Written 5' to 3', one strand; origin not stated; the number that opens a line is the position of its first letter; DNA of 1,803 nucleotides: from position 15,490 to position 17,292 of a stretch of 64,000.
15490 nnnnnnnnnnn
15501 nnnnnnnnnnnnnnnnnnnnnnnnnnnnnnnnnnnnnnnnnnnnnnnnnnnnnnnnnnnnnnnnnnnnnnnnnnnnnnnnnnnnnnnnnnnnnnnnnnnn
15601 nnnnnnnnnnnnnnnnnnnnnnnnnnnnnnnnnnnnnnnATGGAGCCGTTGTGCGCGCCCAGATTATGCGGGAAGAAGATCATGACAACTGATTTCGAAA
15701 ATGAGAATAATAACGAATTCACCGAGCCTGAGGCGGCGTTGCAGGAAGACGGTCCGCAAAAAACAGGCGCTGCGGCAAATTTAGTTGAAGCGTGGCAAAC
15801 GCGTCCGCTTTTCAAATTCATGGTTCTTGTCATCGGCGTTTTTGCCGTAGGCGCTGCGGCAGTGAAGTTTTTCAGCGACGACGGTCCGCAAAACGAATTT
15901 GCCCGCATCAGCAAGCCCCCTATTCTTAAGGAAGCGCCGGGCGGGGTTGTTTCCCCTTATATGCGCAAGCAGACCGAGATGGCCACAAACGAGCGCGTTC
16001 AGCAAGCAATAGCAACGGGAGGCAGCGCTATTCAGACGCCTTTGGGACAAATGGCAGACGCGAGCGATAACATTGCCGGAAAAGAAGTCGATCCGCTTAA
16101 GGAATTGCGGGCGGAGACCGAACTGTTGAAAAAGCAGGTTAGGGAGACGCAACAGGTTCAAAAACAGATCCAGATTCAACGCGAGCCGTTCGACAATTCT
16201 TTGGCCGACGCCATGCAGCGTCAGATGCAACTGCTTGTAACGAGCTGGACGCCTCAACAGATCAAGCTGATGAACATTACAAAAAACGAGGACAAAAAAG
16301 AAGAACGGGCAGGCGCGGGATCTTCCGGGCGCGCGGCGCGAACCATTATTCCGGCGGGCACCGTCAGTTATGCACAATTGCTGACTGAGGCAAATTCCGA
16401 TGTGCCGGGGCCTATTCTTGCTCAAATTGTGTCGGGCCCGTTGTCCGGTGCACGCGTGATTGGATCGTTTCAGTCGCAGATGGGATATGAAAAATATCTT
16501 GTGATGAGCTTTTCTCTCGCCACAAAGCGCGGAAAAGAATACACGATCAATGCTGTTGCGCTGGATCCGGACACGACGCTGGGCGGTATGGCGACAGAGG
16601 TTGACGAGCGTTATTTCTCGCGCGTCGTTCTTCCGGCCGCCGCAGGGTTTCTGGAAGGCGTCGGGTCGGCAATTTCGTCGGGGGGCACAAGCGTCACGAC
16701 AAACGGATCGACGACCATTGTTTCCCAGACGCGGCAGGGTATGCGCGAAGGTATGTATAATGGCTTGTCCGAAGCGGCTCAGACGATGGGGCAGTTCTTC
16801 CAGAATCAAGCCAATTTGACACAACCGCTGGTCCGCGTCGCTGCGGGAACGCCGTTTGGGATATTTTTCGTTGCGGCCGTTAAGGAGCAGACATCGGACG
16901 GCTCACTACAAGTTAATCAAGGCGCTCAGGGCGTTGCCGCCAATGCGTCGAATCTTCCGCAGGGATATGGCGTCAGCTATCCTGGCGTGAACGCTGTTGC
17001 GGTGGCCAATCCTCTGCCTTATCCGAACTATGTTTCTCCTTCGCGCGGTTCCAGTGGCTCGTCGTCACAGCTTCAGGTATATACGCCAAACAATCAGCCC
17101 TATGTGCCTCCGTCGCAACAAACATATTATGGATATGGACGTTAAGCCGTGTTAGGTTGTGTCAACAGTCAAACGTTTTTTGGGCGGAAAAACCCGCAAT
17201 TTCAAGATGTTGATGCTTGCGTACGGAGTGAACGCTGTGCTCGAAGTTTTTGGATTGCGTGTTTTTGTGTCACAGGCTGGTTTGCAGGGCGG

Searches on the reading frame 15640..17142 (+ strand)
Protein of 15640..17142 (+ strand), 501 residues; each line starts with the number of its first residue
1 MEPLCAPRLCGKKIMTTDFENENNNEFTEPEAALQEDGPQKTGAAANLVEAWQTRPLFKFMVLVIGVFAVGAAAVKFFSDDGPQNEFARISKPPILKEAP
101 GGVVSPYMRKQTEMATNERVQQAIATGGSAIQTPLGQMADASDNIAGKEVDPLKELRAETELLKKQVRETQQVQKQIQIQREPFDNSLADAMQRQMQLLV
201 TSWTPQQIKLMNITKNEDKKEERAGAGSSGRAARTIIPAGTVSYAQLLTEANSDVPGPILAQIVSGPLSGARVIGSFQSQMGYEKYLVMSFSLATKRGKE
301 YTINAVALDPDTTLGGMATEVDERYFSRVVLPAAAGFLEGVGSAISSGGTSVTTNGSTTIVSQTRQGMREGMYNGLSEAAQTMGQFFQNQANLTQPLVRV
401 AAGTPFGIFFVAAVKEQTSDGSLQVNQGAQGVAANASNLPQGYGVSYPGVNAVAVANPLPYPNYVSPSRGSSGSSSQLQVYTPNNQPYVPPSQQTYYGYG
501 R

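Call 74: search_protein_families(library=pfam, proteins=[window:15640-17142:+], max_evalue=0.001)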
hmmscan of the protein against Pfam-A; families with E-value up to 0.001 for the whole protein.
window:15640-17142:+ (501 aa): 1 family
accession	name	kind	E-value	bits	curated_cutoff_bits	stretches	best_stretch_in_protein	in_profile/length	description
PF03743.19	TrbI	-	6.1e-18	65.8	35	1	237-410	2-182/188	Bacterial conjugation TrbI-like protein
